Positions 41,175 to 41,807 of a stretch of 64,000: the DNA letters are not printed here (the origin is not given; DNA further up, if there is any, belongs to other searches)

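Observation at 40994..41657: HepT/MntA (HEPN-MNT) toxin-antitoxin pair wired into the type I-E cas operon between cas5e and cas1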

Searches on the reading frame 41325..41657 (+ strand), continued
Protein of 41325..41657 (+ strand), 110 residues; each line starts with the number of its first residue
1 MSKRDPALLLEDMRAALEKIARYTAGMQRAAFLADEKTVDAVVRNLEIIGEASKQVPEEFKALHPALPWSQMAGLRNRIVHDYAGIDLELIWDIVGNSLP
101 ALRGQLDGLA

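Call 43: find_encoding_contigs(protein=P0015, flank=5000, max_places=3)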
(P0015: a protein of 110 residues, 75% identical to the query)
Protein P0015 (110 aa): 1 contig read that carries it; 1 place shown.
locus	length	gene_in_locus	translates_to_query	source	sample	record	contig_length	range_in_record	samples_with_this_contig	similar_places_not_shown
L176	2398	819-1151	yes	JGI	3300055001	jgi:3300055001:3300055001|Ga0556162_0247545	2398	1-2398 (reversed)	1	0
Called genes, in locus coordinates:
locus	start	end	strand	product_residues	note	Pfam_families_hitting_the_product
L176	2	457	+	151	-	?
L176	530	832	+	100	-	PF01909:NTP_transf_2, PF18765:Polbeta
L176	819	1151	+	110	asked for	PF01934:HepT-like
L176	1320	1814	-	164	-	-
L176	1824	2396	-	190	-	?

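Call 45: find_encoding_contigs(protein=P0002, flank=3000, max_places=3)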
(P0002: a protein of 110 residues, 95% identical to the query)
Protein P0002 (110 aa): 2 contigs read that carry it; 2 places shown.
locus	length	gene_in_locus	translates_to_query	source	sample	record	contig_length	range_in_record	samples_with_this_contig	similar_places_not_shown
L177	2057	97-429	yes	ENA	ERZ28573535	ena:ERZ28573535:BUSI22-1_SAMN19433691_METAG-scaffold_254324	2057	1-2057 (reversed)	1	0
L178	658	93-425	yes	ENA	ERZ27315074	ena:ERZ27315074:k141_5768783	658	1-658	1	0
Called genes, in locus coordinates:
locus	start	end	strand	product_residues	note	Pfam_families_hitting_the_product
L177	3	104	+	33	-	?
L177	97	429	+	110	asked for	PF01934:HepT-like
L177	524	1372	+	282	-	PF01867:Cas_Cas1 (weak)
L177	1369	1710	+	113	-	PF09707:Cas_Cas2CT1978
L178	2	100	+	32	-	?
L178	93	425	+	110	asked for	PF01934:HepT-like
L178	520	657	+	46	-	?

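Call 56: search_protein_families(library=ncbifam, proteins=[window:41325-41657:+], max_evalue=0.001)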
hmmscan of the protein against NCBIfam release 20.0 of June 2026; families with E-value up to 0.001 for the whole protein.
window:41325-41657:+ (110 aa): 1 family
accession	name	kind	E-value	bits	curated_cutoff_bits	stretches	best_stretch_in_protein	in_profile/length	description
NF047751.1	HepT_toxin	equivalog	1.2e-14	54.2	60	1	67-102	82-117/120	type VII toxin-antitoxin system HepT family RNase toxin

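Call 57: search_protein_families(library=padloc, proteins=[window:41325-41657:+], max_evalue=0.001)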
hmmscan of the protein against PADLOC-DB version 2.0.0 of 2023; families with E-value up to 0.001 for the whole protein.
window:41325-41657:+ (110 aa): 0 families

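Call 77: search_solved_structures(query=A1, max_evalue=0.01, show_alignments=2)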
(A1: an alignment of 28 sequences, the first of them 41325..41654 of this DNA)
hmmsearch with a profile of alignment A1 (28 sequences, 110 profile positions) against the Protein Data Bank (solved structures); distinct sequences matched with E-value up to 0.01: 3.
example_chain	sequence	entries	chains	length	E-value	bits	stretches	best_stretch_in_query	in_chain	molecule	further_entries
6m6u_B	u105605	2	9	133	6.4e-09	39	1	70-109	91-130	Toxin-antitoxin system toxin HepN family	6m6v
5yep_B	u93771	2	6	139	7.4e-09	38.8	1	70-109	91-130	Toxin-antitoxin system toxin HepN family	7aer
6m6w_B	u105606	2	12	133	2e-07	34.2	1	70-109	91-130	Toxin-antitoxin system toxin HepN family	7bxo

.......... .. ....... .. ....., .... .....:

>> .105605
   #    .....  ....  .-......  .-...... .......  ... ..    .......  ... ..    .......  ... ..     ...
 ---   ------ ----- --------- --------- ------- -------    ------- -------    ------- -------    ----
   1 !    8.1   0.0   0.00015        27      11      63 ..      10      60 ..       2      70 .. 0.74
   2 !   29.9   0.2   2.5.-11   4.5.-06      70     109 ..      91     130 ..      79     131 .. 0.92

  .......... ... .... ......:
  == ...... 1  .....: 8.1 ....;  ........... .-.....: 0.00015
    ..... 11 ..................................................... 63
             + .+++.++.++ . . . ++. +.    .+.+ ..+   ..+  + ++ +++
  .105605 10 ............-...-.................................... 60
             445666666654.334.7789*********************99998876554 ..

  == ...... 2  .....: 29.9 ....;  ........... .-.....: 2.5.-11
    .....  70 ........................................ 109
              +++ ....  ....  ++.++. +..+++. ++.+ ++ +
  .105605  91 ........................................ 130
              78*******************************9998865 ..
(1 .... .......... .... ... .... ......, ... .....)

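Call 82: predict_structure(alignment_id=A1)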
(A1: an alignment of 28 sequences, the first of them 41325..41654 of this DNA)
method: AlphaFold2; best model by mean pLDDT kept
length: 110 residues; sequences in the alignment: 28
mean_pLDDT: 95.0   pTM: 0.88
mean pLDDT of the five models: 95.0, 93.9, 93.5, 93.2, 86.3
residues with pLDDT >= 90: 102; 70-90: 4; 50-70: 4; < 50: 0
segments of 3 or more residues with pLDDT < 50: none
pLDDT, mean of each block of 10 residues (from residue 1): 80 98 98 98 99 96 96 97 94 98 92
secondary structure, 60 per line:
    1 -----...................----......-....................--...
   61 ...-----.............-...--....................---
elements in order: H6-24 H29-34 H36-55 H58-63 H69-81 H88-107

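Call 86: fold_search(model_id=the predicted structure, library=pdb)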
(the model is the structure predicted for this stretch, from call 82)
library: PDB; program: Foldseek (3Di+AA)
matches with E <= 10: 270; with E <= 0.001: 0
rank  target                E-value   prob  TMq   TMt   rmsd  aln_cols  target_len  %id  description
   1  5yep_C                1.2e-02  1.00  0.70  0.60   4.0       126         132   20  Crystal structure of SO_3166-SO_3165 from Shewanella oneidensis (released 2018-03-28)
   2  6m6u_H                1.9e-02  1.00  0.71  0.61   3.7       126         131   20  Crystal structure the toxin-antitoxin MntA-HpeT mutant-D39ED41E (released 2020-09-30)
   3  6m6u_D                3.2e-02  1.00  0.69  0.59   3.6       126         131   19  Crystal structure the toxin-antitoxin MntA-HpeT mutant-D39ED41E (released 2020-09-30)
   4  6m6w_B                3.7e-02  1.00  0.69  0.59   3.8       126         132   19  Crystal structure the toxin-antitoxin MntA-HpeT mutant-Y104A (released 2020-09-30)
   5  7bxo_G                4.6e-02  1.00  0.71  0.61   4.1       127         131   17  Crystal structure of the toxin-antitoxin with AMP-PNP (released 2020-09-30)
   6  7ae9_D                1.2e-01  0.99  0.56  0.46   4.9       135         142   21  Crystal structure of mono-AMPylated HEPN(R46E) toxin in complex with MNT antitoxin (released 2020-12-30)
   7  7ae6_A                1.2e-01  0.99  0.55  0.45   4.9       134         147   20  Crystal structure of di-AMPylated HEPN(R102A) toxin (released 2020-12-30)
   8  6m6u_I                1.4e-01  1.00  0.65  0.57   4.1       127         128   16  Crystal structure the toxin-antitoxin MntA-HpeT mutant-D39ED41E (released 2020-09-30)
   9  7ae2_A                1.4e-01  0.99  0.55  0.45   5.0       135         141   21  Crystal structure of HEPN(H107A-Y109F) toxin in complex with MNT antitoxin (released 2020-12-30)
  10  7ae6_B                1.9e-01  0.99  0.57  0.47   5.3       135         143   19  Crystal structure of di-AMPylated HEPN(R102A) toxin (released 2020-12-30)
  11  7ae9_C                1.9e-01  0.98  0.54  0.44   5.0       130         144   21  Crystal structure of mono-AMPylated HEPN(R46E) toxin in complex with MNT antitoxin (released 2020-12-30)
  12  7ae8_A                2.3e-01  0.98  0.58  0.45   4.7       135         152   21  Crystal structure of HEPN(R102A) toxin (released 2020-12-30)
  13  6iuh_B                2.8e-01  0.96  0.54  0.51   5.1       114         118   18  Crystal structure of GIT1 PBD domain in complex with Liprin-alpha2 (released 2019-02-20)
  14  7ae8_D                3.6e-01  0.96  0.57  0.45   4.9       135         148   21  Crystal structure of HEPN(R102A) toxin (released 2020-12-30)
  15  7ae8_C                3.8e-01  0.98  0.60  0.49   4.3       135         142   20  Crystal structure of HEPN(R102A) toxin (released 2020-12-30)
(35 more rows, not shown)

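Call 87: find_encoding_contigs(protein=P0008, flank=2000, max_places=3)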
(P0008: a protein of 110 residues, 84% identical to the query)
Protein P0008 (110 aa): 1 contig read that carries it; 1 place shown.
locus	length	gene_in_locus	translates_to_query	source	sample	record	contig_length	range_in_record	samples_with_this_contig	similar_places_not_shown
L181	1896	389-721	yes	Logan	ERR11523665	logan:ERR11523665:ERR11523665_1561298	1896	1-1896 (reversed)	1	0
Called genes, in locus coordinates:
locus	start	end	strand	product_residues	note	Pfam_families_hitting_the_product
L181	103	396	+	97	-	PF01909:NTP_transf_2, PF18765:Polbeta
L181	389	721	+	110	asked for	PF01934:HepT-like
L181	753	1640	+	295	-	PF01867:Cas_Cas1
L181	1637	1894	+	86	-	?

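Call 92: search_dna_similar(query=window:41325-41654:+, collection=plasmids, mode=protein, max_rows=12)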
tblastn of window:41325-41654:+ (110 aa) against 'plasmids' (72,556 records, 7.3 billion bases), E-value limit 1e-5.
Records with a match: 1507; places in all: 1538; records where one place covers at least 80% of the query: 1438.
Best place of each record, by identity: <60% 1507.
By first word of the organism name: Klebsiella 726; Enterobacter 336; Citrobacter 104; Escherichia 56; Raoultella 39; Serratia 31; Aeromonas 27; Salmonella 26; Pseudomonas 18; Leclercia 16; and 65 more.
By predicted mobility (MOB-suite, as given by PLSDB): conjugative 951; non-mobilizable 349; mobilizable 207.
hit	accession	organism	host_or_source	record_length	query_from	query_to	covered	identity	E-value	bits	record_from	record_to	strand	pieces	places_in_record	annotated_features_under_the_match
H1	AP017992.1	Planktothrix agardhii NIES-204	-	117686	4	107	95%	44.2%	1e-21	95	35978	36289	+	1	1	hypothetical protein | nucleotidyltransferase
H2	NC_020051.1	Gloeocapsa sp. PCC 7428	-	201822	4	103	91%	46.0%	2e-21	94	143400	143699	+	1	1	DUF86 domain-containing protein | nucleotidyltransferase family protein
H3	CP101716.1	Synechocystis sp. B12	cell culture,mangrove water from the ...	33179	1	109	99%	40.4%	4e-22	96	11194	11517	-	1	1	DUF86 domain-containing protein | nucleotidyltransferase family protein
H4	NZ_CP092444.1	Thermus sp. NEB1569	pure culture,soil from geothermal area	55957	4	103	91%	44.0%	6e-18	84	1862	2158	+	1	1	DUF86 domain-containing protein | nucleotidyltransferase family protein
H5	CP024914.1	Cyanobacterium sp. HL-69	cell culture,enrichment cultures from ...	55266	4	97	85%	45.7%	4e-21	94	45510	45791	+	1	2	toxin-antitoxin system toxin component | toxin-antitoxin system antidote component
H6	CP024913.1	Cyanobacterium sp. HL-69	cell culture,enrichment cultures from ...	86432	8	109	93%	42.2%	3e-21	94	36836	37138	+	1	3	toxin-antitoxin system antidote component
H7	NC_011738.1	Gloeothece citriformis PCC 7424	-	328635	4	109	96%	40.6%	3e-22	96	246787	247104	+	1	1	DUF86 domain-containing protein | nucleotidyltransferase family protein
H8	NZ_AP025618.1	Thermus thermophilus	-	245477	1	106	96%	40.6%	2e-20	92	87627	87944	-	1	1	DUF86 domain-containing protein | nucleotidyltransferase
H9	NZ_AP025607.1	Thermus thermophilus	-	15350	1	106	96%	40.6%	3e-20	91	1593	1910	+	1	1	DUF86 domain-containing protein | nucleotidyltransferase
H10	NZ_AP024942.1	Aeromonas caviae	-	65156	3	106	95%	40.9%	1e-17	83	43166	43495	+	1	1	DUF86 domain-containing protein | nucleotidyltransferase family protein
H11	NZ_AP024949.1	Aeromonas caviae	-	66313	3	106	95%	40.9%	1e-17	83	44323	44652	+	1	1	DUF86 domain-containing protein | nucleotidyltransferase family protein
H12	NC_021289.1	Caballeronia insecticola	-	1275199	7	109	94%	40.9%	9e-16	78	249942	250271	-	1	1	none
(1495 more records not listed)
